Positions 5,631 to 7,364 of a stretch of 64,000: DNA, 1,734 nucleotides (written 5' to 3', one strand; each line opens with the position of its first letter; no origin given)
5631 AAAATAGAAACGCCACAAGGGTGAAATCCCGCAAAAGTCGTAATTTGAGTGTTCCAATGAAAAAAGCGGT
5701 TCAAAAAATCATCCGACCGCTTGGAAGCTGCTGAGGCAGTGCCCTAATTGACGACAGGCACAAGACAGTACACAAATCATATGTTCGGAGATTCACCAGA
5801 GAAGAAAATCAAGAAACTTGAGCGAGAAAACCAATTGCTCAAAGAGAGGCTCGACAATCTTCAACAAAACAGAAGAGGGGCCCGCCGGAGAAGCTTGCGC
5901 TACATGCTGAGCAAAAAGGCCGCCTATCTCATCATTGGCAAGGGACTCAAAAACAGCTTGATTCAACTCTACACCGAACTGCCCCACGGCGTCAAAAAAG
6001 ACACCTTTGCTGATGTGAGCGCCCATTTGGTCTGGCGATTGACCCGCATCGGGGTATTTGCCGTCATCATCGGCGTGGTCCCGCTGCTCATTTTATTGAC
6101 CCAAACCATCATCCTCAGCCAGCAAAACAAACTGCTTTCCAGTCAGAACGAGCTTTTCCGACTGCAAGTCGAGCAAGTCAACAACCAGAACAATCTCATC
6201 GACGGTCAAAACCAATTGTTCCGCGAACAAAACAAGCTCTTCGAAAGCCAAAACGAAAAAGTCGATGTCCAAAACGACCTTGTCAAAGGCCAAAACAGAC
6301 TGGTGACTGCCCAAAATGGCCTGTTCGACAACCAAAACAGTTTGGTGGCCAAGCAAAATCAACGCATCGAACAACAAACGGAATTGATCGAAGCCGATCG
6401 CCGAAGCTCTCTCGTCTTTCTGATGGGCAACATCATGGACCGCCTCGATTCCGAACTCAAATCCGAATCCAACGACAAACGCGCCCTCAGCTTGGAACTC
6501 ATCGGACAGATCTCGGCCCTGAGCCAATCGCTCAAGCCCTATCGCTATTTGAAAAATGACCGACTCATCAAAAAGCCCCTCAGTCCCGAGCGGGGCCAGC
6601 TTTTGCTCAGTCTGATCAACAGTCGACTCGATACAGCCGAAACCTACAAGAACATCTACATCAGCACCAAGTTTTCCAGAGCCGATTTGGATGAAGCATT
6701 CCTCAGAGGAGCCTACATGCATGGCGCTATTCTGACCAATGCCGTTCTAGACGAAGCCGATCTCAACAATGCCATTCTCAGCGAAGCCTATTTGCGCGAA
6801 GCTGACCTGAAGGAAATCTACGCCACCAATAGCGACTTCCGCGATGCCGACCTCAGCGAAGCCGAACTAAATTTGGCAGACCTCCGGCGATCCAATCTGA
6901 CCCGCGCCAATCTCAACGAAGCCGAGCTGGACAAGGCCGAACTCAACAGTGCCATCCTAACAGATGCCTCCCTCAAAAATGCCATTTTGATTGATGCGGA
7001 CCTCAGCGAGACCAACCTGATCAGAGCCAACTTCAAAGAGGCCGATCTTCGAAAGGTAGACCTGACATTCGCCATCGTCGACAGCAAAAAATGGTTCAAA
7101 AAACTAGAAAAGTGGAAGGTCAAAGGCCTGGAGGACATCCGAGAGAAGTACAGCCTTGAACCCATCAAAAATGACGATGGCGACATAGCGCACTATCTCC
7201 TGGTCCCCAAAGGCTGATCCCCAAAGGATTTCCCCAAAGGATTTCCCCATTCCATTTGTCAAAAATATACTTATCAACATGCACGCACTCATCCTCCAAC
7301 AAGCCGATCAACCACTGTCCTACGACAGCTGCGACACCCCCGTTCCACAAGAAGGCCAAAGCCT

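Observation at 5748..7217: Chimeric protein: coiled coil, TM helix, 13 perfect 'QNxLxxx' heptads, then a pentapeptide-repeat beta-helix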

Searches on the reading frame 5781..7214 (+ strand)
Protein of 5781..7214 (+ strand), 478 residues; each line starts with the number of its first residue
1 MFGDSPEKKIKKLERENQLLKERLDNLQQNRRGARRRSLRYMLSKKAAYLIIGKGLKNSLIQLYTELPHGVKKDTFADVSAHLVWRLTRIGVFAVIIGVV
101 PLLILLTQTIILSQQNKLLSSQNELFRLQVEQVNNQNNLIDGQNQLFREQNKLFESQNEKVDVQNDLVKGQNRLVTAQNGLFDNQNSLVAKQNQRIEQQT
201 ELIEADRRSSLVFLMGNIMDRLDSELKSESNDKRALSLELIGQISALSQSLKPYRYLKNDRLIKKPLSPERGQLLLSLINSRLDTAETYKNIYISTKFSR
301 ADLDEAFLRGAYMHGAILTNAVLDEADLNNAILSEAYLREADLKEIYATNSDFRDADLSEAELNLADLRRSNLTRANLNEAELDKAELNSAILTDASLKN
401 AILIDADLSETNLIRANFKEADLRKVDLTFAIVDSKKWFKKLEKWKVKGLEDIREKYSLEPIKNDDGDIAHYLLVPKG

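Call 4: search_protein_families(library=pfam, proteins=[window:5781-7214:+], max_evalue=1)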
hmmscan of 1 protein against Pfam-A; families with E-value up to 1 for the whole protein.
window:5781-7214:+ (478 aa): 5 families
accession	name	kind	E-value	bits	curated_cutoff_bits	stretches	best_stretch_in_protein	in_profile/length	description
PF00805.28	Pentapeptide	-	2.2e-37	126.6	20.2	5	391-429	1-39/40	Pentapeptide repeats (8 copies)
PF13599.13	Pentapeptide_4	-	2e-18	66.7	38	3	317-391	2-76/78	Pentapeptide repeat region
PF13576.12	Pentapeptide_3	-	4.1e-10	40.1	27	3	329-371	2-47/48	Pentapeptide repeats (9 copies)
PF25296.1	Decapeptide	-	0.0018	18.5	45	2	356-401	15-60/74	Decapeptide repeat region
PF21300.2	LbR_Ice_bind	-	0.023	15.2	30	1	109-179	22-92/97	Grass antifreeze beta roll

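Call 5: search_protein_families(library=ncbifam, proteins=[window:5781-7214:+], max_evalue=1)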
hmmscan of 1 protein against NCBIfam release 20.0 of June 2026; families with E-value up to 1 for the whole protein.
window:5781-7214:+ (478 aa): 17 families
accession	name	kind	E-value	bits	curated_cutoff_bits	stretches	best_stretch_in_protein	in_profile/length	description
NF047416.1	penta_HetL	equivalog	8.9e-24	84.1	260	1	333-434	50-151/218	heterocyst differentiation pentapeptide repeat protein HetL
NF052603.1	penta_Alr5209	equivalog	2.3e-20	72.8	125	2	349-439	11-101/113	Alr5209 family pentapeptide repeat protein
NF011743.0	PRK15196.1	equivalog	3.7e-13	49.1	354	2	277-360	243-326/350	type III secretion system effector PipB2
NF011744.0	PRK15197.1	equivalog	8.4e-13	48.1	274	2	338-431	166-259/291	SPI-2 type III secretion system effector PipB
NF000071.4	penta_rpt_QnrA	exception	1.5e-09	37.9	450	2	369-436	120-187/218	QnrA family quinolone resistance pentapeptide repeat protein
NF033086.2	penta_rpt_Qnr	equivalog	8.2e-09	35.5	240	1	293-433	22-178/211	Qnr family pentapeptide repeat protein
NF000349.1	mfpA_AE000516.2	equivalog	6.5e-08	32.6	360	2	354-434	85-165/183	pentapeptide repeat protein MfpA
NF000421.1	penta_rpt_QnrVC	exception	7.4e-07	29.3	460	1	294-465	24-193/218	QnrVC family quinolone resistance pentapeptide repeat protein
NF012151.0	penta_rpt_QnrAS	exception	3.9e-06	27.1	490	1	288-429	3-140/218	QnrAS family quinolone resistance pentapeptide repeat protein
NF000056.3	penta_rpt_QnrS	exception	4.9e-06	26.4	460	1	293-433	28-164/218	QnrS family quinolone resistance pentapeptide repeat protein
NF033900.0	T4SS_IcmE_DotG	equivalog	1.3e-05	23.6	750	1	307-426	545-654/1008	type IVB secretion system protein DotG/IcmE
NF033375.2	penta_rpt_QnrE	exception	2.9e-05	24.2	480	1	306-430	49-178/214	QnrE family quinolone resistance pentapeptide repeat protein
NF012152.0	penta_rpt_QnrC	exception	3.5e-05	23.9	500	1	311-431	62-182/221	QnrC family quinolone resistance pentapeptide repeat protein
NF011904.1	PRK15377.1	subfamily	5e-05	21.9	500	1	299-410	17-137/606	type III secretion system effector HECT-type E3 ubiquitin transferase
NF000420.1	penta_rpt_QnrB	exception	5.4e-05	23.3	460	1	305-429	48-177/214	QnrB family quinolone resistance pentapeptide repeat protein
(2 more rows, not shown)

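Call 7: find_homologous_proteins(query=window:5781-7214:+)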
Query window:5781-7214:+ (478 aa): 909 proteins with E <= 0.001 among 8000 candidates; the best 120 are listed.
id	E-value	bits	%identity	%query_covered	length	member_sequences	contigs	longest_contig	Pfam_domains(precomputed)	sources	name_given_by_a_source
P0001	4.2e-298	1006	100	100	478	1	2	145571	PF13576.13,PF13599.14,PF00805.29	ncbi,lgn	ncbi:MAG: pentapeptide repeat-containing protein [Bacteroidota bacterium]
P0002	2.1e-225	767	77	100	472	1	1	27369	PF13576.13,PF13599.14,PF00805.29,PF25296.2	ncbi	ncbi:MAG: pentapeptide repeat-containing protein [Bacteroidota bacterium]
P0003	6.6e-167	574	62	97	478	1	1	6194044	PF13576.13,PF13599.14,PF00805.29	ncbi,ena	-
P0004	4.7e-166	571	61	97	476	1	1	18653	PF13576.13,PF11577.14,PF13599.14,PF00805.29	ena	-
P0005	3.5e-164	565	62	97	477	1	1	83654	PF13576.13,PF13599.14,PF00805.29,PF25296.2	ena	-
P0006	1.3e-162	560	59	98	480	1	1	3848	PF13576.13,PF13599.14,PF00805.29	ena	-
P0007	1.5e-157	543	59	97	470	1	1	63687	PF13576.13,PF11577.14,PF13599.14,PF00805.29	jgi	-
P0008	1.4e-155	537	58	97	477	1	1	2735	PF13576.13,PF13599.14,PF00805.29,PF25296.2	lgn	-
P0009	5.5e-155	535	58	97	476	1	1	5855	PF13576.13,PF13599.14,PF00805.29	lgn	-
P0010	1.3e-152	527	58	96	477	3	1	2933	PF13576.13,PF13599.14,PF00805.29,PF25296.2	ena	-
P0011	2.4e-143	496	54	100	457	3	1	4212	PF13576.13,PF13599.14,PF00805.29,PF25296.2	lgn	-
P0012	1.0e-128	448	51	95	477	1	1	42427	PF13576.13,PF13599.14,PF00805.29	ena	-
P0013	2.4e-127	444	52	95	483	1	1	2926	PF13576.13,PF13599.14,PF00805.29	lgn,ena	-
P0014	1.1e-123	432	49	95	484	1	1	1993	PF13576.13,PF13599.14,PF00805.29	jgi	-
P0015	5.2e-84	301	36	99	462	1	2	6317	PF13576.13,PF13599.14,PF00805.29,PF25296.2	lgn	-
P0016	2.0e-77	279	38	95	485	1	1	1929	PF13576.13,PF13599.14,PF00805.29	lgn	-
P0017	2.6e-75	272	39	87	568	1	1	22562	PF13576.13,PF13599.14,PF00805.29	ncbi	-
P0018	6.0e-75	271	37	91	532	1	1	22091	PF13576.13,PF13599.14,PF00805.29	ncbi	-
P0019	1.3e-74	270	37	88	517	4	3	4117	PF13576.13,PF13599.14,PF00805.29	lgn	-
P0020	2.0e-74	269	39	86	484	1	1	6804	PF13576.13,PF13599.14,PF00805.29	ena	-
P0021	1.3e-72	263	42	61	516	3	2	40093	PF13576.13,PF13599.14,PF00805.29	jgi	jgi:uncharacterized protein YjbI with pentapeptide repeats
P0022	1.2e-71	260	38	84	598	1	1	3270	PF13576.13,PF13599.14,PF00805.29,PF25296.2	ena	-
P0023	1.5e-69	253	36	92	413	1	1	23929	PF13576.13,PF13599.14,PF00805.29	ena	-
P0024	2.4e-69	253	40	89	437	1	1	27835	PF13576.13,PF13599.14,PF00805.29,PF25296.2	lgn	-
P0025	1.6e-68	250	38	95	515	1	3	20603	PF13576.13,PF13599.14,PF00805.29,PF25296.2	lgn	-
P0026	4.7e-68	248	36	95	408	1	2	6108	PF13576.13,PF13599.14,PF00805.29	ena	-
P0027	1.0e-67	247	34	99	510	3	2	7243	PF13599.14,PF00805.29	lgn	-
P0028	1.6e-66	243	39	87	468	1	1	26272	PF13576.13,PF13599.14,PF00805.29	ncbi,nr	ncbi:MAG: pentapeptide repeat-containing protein [Chitinophagales bacterium]|nr:pentapeptide repeat-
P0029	4.2e-66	242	38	82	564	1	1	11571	PF13576.13,PF13599.14,PF00805.29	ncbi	ncbi:MAG: pentapeptide repeat-containing protein [Bacteroidota bacterium]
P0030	1.1e-65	241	49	51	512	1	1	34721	PF13576.13,PF13599.14,PF00805.29,PF25296.2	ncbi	-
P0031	1.9e-65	240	49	60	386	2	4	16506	PF13599.14,PF00805.29,PF25296.2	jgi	-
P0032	2.2e-65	240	35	95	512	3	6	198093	PF13576.13,PF13599.14,PF00805.29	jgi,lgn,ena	-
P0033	2.4e-65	239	38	68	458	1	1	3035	PF00805.29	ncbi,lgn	-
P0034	2.8e-65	239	41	81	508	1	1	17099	PF13576.13,PF13599.14,PF00805.29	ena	-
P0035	2.9e-65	239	43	79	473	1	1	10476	PF13576.13,PF13599.14,PF00805.29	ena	-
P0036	3.5e-65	239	38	85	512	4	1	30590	PF13576.13,PF13599.14,PF00805.29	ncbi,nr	ncbi:MAG: pentapeptide repeat-containing protein [Saprospiraceae bacterium]|nr:pentapeptide repeat-c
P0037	4.7e-65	239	44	50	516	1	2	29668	PF13576.13,PF13599.14,PF00805.29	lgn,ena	-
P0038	6.6e-65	238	34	95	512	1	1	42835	PF13576.13,PF13599.14,PF00805.29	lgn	-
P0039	6.8e-65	238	37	88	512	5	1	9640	PF13576.13,PF13599.14,PF00805.29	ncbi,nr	ncbi:MAG: pentapeptide repeat-containing protein [Cyanothece sp. SIO1E1]|nr:pentapeptide repeat-cont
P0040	1.2e-64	237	36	95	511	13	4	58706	PF13576.13,PF13599.14,PF00805.29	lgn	-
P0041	1.3e-64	237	37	85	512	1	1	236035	PF13576.13,PF13599.14,PF00805.29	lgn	-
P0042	1.6e-64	237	35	95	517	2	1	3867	PF13576.13,PF13599.14,PF00805.29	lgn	-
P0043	4.3e-64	235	42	61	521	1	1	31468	PF13576.13,PF13599.14,PF00805.29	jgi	jgi:uncharacterized protein YjbI with pentapeptide repeats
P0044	2.9e-63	233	46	44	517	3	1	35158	PF13576.13,PF13599.14,PF00805.29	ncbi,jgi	-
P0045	8.3e-63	231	33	96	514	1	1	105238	PF13576.13,PF13599.14,PF00805.29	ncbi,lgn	-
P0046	9.3e-63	231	41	72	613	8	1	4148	PF13576.13,PF13599.14,PF00805.29,PF25296.2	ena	-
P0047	3.4e-62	229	40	81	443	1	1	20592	PF13576.13,PF13599.14,PF00805.29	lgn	-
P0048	3.6e-62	229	48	53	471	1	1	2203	PF13576.13,PF13599.14,PF00805.29,PF25296.2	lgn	-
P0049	5.8e-62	228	44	44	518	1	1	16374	PF13576.13,PF13599.14,PF00805.29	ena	-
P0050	1.5e-61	227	37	82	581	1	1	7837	PF13576.13,PF13599.14,PF00805.29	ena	-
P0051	5.9e-61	225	41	61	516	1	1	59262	PF13576.13,PF13599.14,PF00805.29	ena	-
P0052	6.2e-61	225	41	60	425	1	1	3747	PF13576.13,PF13599.14,PF00805.29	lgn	-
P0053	8.7e-61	224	41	62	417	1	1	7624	PF13599.14,PF00805.29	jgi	jgi:uncharacterized protein YjbI with pentapeptide repeats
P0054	1.5e-60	224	34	95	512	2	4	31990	PF13576.13,PF13599.14,PF00805.29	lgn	-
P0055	1.6e-60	224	39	55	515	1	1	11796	PF13576.13,PF13599.14,PF00805.29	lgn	-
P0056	3.1e-60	223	40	78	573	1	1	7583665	PF13576.13,PF13599.14,PF00805.29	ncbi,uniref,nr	ncbi:pentapeptide repeat-containing protein [Aureispira anguillae]|uniref:Pentapeptide repeat-contai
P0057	3.7e-60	222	38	91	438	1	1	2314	PF13576.13,PF13599.14,PF00805.29,PF25296.2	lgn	-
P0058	4.0e-60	222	35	97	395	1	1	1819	PF13576.13,PF13599.14,PF00805.29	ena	-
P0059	4.7e-60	222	36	85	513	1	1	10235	PF13576.13,PF13599.14,PF00805.29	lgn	-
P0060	1.8e-59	220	37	85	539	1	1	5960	PF13576.13,PF13599.14,PF00805.29,PF25296.2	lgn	-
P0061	8.8e-59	218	40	75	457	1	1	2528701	PF13599.14,PF00805.29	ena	-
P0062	4.3e-58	216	49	50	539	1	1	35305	PF13576.13,PF13599.14,PF00805.29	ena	-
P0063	1.4e-57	214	39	55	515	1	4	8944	PF13576.13,PF13599.14,PF00805.29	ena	-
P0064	1.7e-57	214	39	79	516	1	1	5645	PF13576.13,PF13599.14,PF00805.29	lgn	-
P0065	1.9e-57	213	39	76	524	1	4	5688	PF13599.14,PF00805.29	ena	-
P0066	4.1e-57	212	34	61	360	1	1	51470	PF13576.13,PF13599.14,PF00805.29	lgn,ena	-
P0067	5.1e-57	212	38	90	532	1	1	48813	PF13576.13,PF13599.14,PF00805.29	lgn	-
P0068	7.7e-57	211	38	80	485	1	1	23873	PF13576.13,PF13599.14,PF00805.29,PF25296.2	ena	-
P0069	1.3e-56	211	35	91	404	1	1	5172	PF13576.13,PF13599.14,PF00805.29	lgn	-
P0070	4.2e-56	209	33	95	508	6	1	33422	PF13576.13,PF13599.14,PF00805.29,PF25296.2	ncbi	ncbi:MAG: pentapeptide repeat-containing protein [Saprospiraceae bacterium]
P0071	4.4e-56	209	31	98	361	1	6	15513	PF13576.13,PF13599.14,PF00805.29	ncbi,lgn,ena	-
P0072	4.6e-56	209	46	54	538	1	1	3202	PF13576.13,PF13599.14,PF00805.29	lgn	-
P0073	5.3e-56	209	41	54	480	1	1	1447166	PF13576.13,PF13599.14,PF00805.29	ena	-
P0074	2.2e-55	207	42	54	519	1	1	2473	PF13576.13,PF05359.17,PF13599.14,PF00805.29,PF25296.2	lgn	-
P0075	2.3e-55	207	37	90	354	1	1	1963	PF00805.29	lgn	-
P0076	5.6e-55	205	39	61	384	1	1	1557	PF13576.13,PF13599.14,PF00805.29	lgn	-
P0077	7.1e-55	205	35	90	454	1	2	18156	PF13599.14,PF00805.29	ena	-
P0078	9.6e-55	205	40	71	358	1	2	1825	PF13599.14,PF00805.29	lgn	-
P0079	2.1e-54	203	47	57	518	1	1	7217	PF13576.13,PF13599.14,PF00805.29,PF25296.2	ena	-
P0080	3.2e-54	203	37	89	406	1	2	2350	PF13576.13,PF13599.14,PF00805.29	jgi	-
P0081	3.6e-54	203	35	64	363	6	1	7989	PF13576.13,PF13599.14,PF00805.29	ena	-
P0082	5.4e-54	202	33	94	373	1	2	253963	PF13599.14,PF00805.29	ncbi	-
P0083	5.9e-54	202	29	81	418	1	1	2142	PF13576.13,PF13599.14,PF00805.29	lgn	-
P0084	7.5e-54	202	45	54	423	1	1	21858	PF13576.13,PF13599.14,PF00805.29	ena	-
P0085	1.3e-53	201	32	99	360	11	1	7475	PF13576.13,PF13599.14,PF00805.29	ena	-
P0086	1.5e-53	201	37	63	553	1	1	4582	PF13576.13,PF13599.14,PF00805.29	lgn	-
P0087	2.4e-53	200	49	56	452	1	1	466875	PF13576.13,PF13599.14,PF00805.29,PF25296.2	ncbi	-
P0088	3.4e-53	200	33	98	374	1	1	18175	PF13576.13,PF13599.14,PF00805.29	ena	-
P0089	3.7e-53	199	35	81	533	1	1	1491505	PF13576.13,PF13599.14,PF00805.29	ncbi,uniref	ncbi:hypothetical protein T190611E02C_10964 [Tenacibaculum sp. 190524A05c]|uniref:pentapeptide repea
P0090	5.0e-53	199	37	84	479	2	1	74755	PF13576.13,PF13599.14,PF00805.29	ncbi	ncbi:MAG: pentapeptide repeat-containing protein [Bacteroidota bacterium]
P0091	5.2e-53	199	43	65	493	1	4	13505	PF13576.13,PF13599.14,PF00805.29,PF25296.2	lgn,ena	-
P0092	5.5e-53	199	46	59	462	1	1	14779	PF09925.15,PF13599.14,PF00805.29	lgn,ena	-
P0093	5.8e-53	199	45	61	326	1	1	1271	PF13599.14,PF00805.29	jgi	-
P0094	5.9e-53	199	32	99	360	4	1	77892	PF13576.13,PF13599.14,PF00805.29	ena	-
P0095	7.8e-53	198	44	54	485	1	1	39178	PF13576.13,PF13599.14,PF00805.29,PF25296.2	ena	-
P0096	9.0e-53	198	31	95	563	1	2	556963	PF13599.14,PF00805.29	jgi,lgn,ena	-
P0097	1.3e-52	198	38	63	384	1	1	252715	PF13576.13,PF13599.14,PF00805.29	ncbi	-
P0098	1.6e-52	197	37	78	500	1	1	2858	PF13576.13,PF13599.14,PF00805.29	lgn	-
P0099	1.6e-52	197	36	60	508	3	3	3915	PF13576.13,PF13599.14,PF00805.29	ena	-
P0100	1.6e-52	197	33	98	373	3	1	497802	PF13576.13,PF13599.14,PF00805.29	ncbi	-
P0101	1.7e-52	197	36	90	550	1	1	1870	PF13599.14,PF00805.29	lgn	-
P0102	2.1e-52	197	34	96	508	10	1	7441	PF13576.13,PF13599.14,PF00805.29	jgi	jgi:uncharacterized protein YjbI with pentapeptide repeats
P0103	4.3e-52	196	36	81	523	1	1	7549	PF13576.13,PF13599.14,PF00805.29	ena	-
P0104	5.2e-52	196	47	47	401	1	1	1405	PF13599.14,PF00805.29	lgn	-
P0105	5.2e-52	196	32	98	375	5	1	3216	PF13576.13,PF13599.14,PF00805.29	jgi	-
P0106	6.6e-52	195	40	58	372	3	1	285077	PF13576.13,PF13599.14,PF00805.29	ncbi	-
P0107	9.5e-52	195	40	69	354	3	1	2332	PF13599.14,PF00805.29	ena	-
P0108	2.6e-51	193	39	58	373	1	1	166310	PF13576.13,PF13599.14,PF00805.29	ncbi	-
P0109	3.6e-51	193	39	69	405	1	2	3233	PF00805.29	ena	-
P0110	5.1e-51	192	37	80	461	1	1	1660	PF13576.13,PF13599.14,PF00805.29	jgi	-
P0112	2.0e-50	190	34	86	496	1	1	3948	PF13599.14,PF00805.29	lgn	-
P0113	2.1e-50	190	33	88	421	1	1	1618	PF13576.13,PF13599.14,PF00805.29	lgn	-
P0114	2.8e-50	190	43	62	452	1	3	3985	PF13576.13,PF13599.14,PF00805.29,PF25296.2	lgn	-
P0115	3.0e-50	190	37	61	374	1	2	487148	PF13576.13,PF13599.14,PF00805.29,PF25296.2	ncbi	-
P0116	3.4e-50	190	36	98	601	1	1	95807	PF13576.13,PF13599.14,PF00805.29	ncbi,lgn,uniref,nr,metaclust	ncbi:pentapeptide repeat-containing protein [Kriegella aquimaris]|uniref:Uncharacterized protein Yjb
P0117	4.4e-50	189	35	85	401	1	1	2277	PF13576.13,PF13599.14,PF00805.29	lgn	-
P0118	5.8e-50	189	44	52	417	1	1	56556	PF13576.13,PF13599.14,PF00805.29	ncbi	-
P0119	6.3e-50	189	35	61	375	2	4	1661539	PF13576.13,PF13599.14,PF00805.29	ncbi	-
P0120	6.9e-50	189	42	58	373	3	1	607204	PF13576.13,PF13599.14,PF00805.29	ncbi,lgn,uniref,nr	ncbi:pentapeptide repeat-containing protein [Aquimarina intermedia]|uniref:Pentapeptide repeat prote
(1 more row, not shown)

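Call 12: search_protein_families(library=padloc, proteins=[window:5781-7214:+], max_evalue=0.01)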
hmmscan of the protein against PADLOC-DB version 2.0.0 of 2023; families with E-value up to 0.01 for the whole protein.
window:5781-7214:+ (478 aa): 0 families

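Call 23: find_encoding_contigs(protein=P0003, flank=6000, max_places=2)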
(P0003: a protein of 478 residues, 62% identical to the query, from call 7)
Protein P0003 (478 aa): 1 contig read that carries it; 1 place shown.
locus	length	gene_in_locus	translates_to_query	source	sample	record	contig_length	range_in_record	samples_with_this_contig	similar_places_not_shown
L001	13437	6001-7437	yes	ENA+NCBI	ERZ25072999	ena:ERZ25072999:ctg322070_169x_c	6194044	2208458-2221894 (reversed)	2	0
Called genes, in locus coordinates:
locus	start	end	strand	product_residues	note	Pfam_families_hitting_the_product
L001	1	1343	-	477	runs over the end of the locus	PF00171:Aldedh, PF05893:LuxC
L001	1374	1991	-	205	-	-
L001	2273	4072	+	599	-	PF00474:SSF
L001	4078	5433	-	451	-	PF01408:GFO_IDH_MocA, PF21252:Glyco_hydro_109_C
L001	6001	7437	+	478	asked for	PF00805:Pentapeptide (weak), PF13576:Pentapeptide_3 (faint), PF13599:Pentapeptide_4 (weak), PF00805:Pentapeptide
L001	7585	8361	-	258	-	PF02089:Palm_thioest, PF05728:UPF0227 (faint), PF07819:PGAP1 (faint)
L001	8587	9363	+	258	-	PF01734:Patatin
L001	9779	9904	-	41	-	-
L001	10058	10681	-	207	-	PF00072:Response_reg, PF00196:GerE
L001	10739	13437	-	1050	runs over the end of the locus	PF08450:SGL (faint), PF23748:Beta-prop_LRRK2 (faint), PF07494:Reg_prop (faint), PF07495:Y_Y_Y, PF07730:HisKA_3 (weak), PF02518:HATPase_c (weak)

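Call 24: find_encoding_contigs(protein=P0056, flank=6000, max_places=2)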
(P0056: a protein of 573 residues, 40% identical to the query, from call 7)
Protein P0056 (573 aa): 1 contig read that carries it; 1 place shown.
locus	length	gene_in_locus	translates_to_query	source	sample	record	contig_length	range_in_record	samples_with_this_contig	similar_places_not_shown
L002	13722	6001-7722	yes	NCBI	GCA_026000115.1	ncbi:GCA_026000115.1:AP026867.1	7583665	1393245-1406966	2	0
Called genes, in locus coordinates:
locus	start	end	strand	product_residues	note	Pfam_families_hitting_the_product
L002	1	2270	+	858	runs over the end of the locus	PF13449:Phytase-like (weak)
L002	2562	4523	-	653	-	-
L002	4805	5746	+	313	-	-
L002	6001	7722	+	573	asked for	PF13576:Pentapeptide_3 (faint), PF13599:Pentapeptide_4 (weak), PF00805:Pentapeptide, PF13599:Pentapeptide_4 (weak), PF00805:Pentapeptide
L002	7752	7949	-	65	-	-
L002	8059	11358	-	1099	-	PF14870:PSII_BNR (faint), PF25852:DUF6242_C (faint), PF02012:BNR (faint), PF15902:Sortilin-Vps10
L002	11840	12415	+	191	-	-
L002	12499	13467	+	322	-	PF12706:Lactamase_B_2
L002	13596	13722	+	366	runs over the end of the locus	PF03283:PAE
